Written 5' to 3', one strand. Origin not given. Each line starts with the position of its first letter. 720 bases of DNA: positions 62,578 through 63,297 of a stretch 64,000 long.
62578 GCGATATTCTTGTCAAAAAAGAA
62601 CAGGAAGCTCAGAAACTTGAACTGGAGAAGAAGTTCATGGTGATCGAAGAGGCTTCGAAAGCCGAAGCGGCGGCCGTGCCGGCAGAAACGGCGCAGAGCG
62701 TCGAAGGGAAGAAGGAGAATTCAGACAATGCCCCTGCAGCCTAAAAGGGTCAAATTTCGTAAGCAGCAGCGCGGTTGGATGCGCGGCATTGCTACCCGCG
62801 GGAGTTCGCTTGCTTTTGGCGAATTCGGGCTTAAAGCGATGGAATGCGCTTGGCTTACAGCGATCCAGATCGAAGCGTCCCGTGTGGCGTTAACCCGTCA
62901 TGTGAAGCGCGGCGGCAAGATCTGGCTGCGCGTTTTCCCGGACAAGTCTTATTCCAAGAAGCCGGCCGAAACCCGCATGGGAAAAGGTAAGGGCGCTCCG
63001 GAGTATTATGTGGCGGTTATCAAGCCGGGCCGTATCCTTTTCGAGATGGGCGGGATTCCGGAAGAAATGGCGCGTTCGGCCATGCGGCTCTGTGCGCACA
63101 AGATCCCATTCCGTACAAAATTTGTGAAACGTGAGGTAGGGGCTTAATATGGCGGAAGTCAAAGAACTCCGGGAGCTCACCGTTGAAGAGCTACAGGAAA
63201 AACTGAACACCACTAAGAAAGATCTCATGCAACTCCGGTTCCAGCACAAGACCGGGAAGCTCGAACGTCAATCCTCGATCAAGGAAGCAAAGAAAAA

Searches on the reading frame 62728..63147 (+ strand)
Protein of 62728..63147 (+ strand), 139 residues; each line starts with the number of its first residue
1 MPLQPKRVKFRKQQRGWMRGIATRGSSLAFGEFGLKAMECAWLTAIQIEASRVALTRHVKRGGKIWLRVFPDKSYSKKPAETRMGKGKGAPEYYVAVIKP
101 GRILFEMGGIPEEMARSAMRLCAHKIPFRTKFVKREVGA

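Call 92: find_encoding_contigs(protein=window:62728-63147:+, flank=10000, max_places=2)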
Protein window:62728-63147:+ (139 aa): 12 contigs read that carry it; 2 places shown.
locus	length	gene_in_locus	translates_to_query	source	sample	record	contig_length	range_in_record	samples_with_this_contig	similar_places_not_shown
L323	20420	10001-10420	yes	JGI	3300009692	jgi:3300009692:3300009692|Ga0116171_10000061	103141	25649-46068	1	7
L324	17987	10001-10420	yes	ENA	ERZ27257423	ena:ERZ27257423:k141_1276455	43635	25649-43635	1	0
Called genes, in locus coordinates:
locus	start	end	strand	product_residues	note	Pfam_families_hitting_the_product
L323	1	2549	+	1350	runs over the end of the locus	PF04997:RNA_pol_Rpb1_1, PF00623:RNA_pol_Rpb1_2, PF04983:RNA_pol_Rpb1_3, PF05000:RNA_pol_Rpb1_4, PF04998:RNA_pol_Rpb1_5, PF01333:Apocytochr_F_C (faint), PF21668:RPOC_hybrid (faint)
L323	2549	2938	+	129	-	PF00164:Ribosom_S12_S23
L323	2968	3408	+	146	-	PF00177:Ribosomal_S7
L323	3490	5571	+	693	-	PF00009:GTP_EFTU, PF22042:EF-G_D2, PF03144:GTP_EFTU_D2, PF14492:EFG_III, PF16658:RF3_C (faint), PF03764:EFG_IV, PF00679:EFG_C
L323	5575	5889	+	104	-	PF00338:Ribosomal_S10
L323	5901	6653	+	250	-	PF00297:Ribosomal_L3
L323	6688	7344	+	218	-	PF00573:Ribosomal_L4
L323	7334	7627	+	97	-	PF00276:Ribosomal_L23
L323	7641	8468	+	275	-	PF00181:Ribosomal_L2_N, PF03947:Ribosomal_L2_C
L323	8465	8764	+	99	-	PF00203:Ribosomal_S19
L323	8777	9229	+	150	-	PF00237:Ribosomal_L22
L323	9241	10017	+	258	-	PF07650:KH_2, PF00189:Ribosomal_S3_C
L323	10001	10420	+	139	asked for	PF00252:Ribosomal_L16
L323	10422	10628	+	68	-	PF00831:Ribosomal_L29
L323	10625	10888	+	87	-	PF00366:Ribosomal_S17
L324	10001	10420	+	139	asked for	PF00252:Ribosomal_L16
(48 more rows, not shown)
